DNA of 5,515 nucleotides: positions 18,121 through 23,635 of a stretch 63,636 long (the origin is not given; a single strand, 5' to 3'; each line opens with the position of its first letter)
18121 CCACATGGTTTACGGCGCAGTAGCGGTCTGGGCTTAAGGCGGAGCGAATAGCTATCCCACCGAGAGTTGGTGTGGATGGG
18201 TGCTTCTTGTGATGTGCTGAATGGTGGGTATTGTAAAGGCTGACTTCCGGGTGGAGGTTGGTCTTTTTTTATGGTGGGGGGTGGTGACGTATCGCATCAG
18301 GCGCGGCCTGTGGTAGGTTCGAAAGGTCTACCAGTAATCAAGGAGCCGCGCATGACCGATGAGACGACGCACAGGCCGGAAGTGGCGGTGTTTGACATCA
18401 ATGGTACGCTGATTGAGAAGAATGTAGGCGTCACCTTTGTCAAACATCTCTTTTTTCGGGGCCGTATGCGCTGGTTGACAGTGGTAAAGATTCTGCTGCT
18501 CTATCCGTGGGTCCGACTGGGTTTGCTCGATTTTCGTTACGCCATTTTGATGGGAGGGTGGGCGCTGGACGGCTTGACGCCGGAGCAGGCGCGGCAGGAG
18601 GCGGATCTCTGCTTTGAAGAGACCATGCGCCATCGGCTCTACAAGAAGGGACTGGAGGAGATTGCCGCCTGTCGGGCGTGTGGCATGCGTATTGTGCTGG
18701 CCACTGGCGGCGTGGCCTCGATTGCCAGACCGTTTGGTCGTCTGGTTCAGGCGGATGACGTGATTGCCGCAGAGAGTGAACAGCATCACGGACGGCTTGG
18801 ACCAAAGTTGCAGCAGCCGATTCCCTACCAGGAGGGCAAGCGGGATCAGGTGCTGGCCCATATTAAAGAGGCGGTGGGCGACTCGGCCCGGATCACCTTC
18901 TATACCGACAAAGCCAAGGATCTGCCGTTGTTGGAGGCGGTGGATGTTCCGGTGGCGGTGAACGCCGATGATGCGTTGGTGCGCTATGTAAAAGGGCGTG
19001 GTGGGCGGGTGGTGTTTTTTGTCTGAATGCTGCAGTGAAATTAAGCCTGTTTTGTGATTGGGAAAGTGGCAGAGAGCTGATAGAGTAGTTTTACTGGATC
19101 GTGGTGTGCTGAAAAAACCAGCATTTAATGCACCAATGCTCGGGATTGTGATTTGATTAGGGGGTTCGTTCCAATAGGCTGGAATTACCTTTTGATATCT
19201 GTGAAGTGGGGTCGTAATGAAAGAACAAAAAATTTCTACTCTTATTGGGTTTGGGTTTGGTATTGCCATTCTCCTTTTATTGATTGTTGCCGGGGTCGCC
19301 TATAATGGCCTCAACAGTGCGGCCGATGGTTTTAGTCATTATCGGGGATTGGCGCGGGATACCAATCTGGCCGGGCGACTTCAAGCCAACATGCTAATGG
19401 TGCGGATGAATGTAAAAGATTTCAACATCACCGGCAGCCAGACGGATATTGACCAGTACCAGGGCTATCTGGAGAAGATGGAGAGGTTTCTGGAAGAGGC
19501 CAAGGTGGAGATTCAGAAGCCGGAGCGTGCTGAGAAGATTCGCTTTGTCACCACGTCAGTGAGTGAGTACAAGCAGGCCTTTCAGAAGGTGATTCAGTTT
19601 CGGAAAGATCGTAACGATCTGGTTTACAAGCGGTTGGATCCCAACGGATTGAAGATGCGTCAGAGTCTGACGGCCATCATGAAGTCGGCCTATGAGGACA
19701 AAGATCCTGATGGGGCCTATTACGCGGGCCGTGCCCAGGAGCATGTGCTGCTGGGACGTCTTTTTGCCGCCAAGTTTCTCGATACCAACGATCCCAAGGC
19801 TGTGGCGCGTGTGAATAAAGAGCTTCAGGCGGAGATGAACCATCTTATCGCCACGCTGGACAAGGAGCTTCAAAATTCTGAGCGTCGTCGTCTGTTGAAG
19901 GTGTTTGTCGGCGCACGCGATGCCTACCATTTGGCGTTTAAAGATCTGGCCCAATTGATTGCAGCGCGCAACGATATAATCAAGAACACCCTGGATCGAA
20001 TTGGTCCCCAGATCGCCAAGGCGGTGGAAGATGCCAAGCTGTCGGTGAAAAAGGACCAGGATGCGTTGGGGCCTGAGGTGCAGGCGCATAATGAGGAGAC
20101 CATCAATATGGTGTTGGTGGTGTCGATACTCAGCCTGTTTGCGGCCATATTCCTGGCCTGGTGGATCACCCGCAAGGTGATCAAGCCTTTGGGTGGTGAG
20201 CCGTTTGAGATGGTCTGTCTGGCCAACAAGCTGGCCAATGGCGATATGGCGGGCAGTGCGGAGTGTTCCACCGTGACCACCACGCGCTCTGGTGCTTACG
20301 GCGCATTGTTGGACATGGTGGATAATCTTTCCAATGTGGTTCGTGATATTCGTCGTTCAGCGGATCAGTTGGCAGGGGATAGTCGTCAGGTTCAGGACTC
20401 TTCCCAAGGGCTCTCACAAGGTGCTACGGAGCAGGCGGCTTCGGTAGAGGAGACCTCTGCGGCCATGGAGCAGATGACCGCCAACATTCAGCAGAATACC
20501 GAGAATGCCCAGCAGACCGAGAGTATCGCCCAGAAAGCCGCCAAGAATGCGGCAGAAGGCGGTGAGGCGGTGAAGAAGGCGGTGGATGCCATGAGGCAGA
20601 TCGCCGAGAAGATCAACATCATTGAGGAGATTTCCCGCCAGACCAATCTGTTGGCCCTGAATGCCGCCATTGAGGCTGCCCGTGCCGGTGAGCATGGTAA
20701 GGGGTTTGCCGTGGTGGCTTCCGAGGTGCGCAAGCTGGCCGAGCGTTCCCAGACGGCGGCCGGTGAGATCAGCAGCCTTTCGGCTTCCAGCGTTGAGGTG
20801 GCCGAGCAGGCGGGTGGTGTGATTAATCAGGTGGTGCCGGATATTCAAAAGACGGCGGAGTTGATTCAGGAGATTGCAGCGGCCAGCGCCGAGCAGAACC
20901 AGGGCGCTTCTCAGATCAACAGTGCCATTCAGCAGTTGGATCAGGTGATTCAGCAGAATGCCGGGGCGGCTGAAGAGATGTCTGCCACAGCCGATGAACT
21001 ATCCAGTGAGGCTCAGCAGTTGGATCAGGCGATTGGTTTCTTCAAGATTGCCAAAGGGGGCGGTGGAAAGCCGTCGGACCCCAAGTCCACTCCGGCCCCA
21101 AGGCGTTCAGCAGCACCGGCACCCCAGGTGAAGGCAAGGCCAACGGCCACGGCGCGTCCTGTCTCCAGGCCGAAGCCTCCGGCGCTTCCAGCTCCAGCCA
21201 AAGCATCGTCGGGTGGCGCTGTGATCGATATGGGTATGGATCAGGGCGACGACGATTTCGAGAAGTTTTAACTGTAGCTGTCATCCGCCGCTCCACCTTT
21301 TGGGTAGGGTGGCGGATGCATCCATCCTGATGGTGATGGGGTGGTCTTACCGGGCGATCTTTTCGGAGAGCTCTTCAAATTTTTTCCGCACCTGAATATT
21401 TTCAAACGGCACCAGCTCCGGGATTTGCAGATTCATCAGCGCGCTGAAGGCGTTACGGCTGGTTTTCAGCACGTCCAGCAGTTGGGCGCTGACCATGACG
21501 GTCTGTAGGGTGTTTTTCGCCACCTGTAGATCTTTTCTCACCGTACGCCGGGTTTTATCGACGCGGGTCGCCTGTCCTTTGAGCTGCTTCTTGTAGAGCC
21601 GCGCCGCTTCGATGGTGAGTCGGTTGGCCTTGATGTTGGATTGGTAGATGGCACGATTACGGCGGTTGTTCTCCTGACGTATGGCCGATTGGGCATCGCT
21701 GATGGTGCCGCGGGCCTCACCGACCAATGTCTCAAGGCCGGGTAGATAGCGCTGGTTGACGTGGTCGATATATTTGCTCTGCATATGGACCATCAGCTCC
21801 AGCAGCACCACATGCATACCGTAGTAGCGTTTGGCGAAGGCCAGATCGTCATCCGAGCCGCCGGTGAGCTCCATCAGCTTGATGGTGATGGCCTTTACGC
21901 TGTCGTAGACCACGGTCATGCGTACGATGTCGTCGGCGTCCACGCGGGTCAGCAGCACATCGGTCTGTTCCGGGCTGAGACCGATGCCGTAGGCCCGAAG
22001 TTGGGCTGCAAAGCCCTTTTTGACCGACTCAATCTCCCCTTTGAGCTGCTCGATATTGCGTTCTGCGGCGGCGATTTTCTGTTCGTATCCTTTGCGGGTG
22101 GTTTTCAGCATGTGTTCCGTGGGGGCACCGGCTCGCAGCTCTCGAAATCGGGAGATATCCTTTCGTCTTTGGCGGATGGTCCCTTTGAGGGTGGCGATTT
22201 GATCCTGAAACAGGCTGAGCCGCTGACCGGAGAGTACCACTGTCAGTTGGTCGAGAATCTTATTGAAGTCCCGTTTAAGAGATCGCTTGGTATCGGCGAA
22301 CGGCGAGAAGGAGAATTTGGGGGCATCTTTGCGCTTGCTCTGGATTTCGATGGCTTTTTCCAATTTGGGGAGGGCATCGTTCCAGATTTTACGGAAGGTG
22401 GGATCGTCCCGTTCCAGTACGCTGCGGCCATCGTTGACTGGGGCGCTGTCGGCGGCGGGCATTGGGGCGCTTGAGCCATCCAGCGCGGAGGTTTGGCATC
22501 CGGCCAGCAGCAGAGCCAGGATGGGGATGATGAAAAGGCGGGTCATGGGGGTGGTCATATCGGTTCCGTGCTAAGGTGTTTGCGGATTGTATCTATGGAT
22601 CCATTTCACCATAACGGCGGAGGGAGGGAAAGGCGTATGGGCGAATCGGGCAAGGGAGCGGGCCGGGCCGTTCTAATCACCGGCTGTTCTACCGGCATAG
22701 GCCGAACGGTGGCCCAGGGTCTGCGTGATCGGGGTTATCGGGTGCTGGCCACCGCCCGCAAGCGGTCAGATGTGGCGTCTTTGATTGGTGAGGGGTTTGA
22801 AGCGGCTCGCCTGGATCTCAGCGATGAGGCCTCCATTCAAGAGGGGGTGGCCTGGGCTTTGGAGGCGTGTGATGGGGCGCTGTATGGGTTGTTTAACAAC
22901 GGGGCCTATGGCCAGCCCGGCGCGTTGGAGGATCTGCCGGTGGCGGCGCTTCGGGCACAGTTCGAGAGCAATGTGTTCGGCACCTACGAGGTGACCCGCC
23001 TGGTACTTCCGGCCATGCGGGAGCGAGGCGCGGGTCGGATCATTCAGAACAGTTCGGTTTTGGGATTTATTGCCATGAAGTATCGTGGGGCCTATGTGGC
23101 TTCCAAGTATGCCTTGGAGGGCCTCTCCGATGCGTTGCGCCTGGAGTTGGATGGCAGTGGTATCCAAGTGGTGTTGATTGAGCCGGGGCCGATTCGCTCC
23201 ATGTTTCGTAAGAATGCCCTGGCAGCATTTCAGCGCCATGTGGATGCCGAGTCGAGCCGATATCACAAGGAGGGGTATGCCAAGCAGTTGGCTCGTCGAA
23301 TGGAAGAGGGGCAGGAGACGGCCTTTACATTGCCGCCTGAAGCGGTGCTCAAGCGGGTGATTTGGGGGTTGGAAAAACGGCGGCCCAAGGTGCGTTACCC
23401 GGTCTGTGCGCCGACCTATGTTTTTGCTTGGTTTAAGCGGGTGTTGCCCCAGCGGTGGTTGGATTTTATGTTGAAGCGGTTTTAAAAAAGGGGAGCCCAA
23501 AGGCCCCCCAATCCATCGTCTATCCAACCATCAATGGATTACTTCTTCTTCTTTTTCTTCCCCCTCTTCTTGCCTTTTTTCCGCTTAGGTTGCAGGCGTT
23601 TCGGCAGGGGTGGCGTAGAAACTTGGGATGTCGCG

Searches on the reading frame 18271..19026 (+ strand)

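Call 55: search_protein_families(library=pfam, proteins=[window:18271-19026:+], max_evalue=0.00001)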
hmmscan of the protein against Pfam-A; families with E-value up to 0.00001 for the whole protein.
window:18271-19026:+ (251 aa): 1 family
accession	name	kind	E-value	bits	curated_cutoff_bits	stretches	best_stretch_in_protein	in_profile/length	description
PF12710.13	HAD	-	1.8e-21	77.9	27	1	39-222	1-189/189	haloacid dehalogenase-like hydrolase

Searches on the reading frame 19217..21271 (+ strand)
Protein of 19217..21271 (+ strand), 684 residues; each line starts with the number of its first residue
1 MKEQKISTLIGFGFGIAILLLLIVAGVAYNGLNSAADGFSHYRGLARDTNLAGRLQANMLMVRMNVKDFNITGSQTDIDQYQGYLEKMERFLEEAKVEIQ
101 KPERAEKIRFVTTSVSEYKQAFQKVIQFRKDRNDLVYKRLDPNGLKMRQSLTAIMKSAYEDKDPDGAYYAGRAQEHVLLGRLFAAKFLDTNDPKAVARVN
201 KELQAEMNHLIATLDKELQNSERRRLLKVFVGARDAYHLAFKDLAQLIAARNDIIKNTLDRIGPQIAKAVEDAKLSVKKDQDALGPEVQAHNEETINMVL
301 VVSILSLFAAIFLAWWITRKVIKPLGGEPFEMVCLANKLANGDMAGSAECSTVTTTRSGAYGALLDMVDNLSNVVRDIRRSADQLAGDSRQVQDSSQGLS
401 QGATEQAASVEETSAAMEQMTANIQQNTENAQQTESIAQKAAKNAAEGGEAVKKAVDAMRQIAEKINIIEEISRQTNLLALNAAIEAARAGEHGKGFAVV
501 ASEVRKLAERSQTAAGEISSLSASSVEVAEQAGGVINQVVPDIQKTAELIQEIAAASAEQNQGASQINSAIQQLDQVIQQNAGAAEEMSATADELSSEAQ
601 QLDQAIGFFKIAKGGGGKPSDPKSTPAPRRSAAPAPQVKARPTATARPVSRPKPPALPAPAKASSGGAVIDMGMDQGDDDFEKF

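Call 55: search_protein_families(library=pfam, proteins=[window:19217-21271:+], max_evalue=0.00001)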
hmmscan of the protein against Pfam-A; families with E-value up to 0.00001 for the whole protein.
window:19217-21271:+ (684 aa): 1 family
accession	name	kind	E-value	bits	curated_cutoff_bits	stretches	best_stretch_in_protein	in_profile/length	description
PF00015.26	MCPsignal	-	7e-35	120.8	34.6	1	437-521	3-94/172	Methyl-accepting chemotaxis protein (MCP) signalling domain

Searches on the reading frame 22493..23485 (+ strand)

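Call 55: search_protein_families(library=pfam, proteins=[window:22493-23485:+], max_evalue=0.00001)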
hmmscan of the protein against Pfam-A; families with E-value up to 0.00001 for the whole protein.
window:22493-23485:+ (330 aa): 3 families
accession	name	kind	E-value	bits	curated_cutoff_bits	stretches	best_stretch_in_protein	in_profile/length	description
PF00106.31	adh_short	-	4.9e-38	131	26.6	1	59-241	2-189/195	short chain dehydrogenase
PF13561.12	adh_short_C2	-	4e-26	92.5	27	1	67-243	6-185/236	Enoyl-(Acyl carrier protein) reductase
PF08659.16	KR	-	1.5e-07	32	22.6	1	60-216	3-164/180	KR domain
